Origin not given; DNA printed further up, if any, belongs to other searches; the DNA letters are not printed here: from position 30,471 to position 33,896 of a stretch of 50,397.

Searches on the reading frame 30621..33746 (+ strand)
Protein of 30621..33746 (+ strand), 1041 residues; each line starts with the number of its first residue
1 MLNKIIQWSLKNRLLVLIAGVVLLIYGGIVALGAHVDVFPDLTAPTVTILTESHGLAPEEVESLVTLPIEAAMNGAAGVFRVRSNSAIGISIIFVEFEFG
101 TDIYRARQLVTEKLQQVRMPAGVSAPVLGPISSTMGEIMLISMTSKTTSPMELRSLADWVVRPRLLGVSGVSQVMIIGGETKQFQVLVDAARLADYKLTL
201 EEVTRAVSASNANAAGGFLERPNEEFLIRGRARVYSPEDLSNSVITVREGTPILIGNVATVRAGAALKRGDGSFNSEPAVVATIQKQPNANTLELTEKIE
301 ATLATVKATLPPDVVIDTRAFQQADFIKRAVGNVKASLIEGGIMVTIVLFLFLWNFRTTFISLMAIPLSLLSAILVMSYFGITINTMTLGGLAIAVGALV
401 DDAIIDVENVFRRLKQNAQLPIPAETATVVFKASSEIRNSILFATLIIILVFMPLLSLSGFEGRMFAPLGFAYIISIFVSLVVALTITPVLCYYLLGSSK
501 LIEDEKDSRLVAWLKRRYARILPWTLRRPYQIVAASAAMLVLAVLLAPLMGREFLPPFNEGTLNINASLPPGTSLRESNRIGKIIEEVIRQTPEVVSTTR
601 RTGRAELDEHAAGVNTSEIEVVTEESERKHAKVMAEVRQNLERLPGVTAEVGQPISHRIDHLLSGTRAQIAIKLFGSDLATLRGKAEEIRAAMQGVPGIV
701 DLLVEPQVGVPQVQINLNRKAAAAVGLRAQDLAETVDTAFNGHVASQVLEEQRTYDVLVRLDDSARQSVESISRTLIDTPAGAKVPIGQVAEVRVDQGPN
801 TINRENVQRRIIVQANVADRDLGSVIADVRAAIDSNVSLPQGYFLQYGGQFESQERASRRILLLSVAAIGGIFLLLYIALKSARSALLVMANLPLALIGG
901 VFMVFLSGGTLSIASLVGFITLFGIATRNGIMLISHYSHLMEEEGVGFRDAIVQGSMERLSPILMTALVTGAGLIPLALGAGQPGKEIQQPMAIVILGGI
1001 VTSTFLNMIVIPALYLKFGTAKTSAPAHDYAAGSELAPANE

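Call 76: search_protein_families(library=ncbifam, proteins=[window:30621-33746:+], max_evalue=1e-10)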
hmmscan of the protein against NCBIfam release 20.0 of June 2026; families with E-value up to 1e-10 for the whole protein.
window:30621-33746:+ (1041 aa): 11 families
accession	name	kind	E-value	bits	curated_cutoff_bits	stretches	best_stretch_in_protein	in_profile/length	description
TIGR00914.1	2A0601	subfamily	1.1e-264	880.9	701.45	1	1-1017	1-1034/1051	CusA/CzcA family heavy metal efflux RND transporter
NF033617.1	RND_permease_2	subfamily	3.2e-182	608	1250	1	16-1017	11-1006/1009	multidrug efflux RND transporter permease subunit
NF000282.2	RND_permease_1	subfamily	7.8e-138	461.1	1250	1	19-1016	14-1025/1029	multidrug efflux RND transporter permease subunit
TIGR00915.1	2A0602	subfamily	1.3e-117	394.1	940.35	1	18-1016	14-1026/1050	efflux RND transporter permease subunit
NF007798.0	PRK10503.1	equivalog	9.3e-114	381.1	1584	1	24-1020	30-1024/1040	MdtB/MuxB family multidrug efflux RND transporter permease subunit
NF007905.0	PRK10614.1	equivalog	1.1e-110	370.9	1774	1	35-1022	33-1012/1025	multidrug efflux RND transporter permease subunit MdtC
NF007133.0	PRK09579.1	equivalog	9.9e-100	334.6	1763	1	20-1021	18-1005/1017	multidrug efflux RND transporter permease subunit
NF007131.0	PRK09577.1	equivalog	1.1e-89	301.4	1768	1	22-1028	17-1032/1045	multidrug efflux RND transporter permease subunit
NF007842.1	PRK10555.1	equivalog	8.3e-85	285.4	1854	2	19-588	15-596/1036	multidrug efflux RND transporter permease AcrD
NF011706.2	PRK15127.1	equivalog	4.6e-76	256.5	2150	2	17-574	13-583/1049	multidrug efflux RND transporter permease subunit AcrB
NF000037.1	RND_perm_OqxB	exception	1.1e-75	255.2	2200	1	20-1017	18-1033/1050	multidrug efflux RND transporter permease subunit OqxB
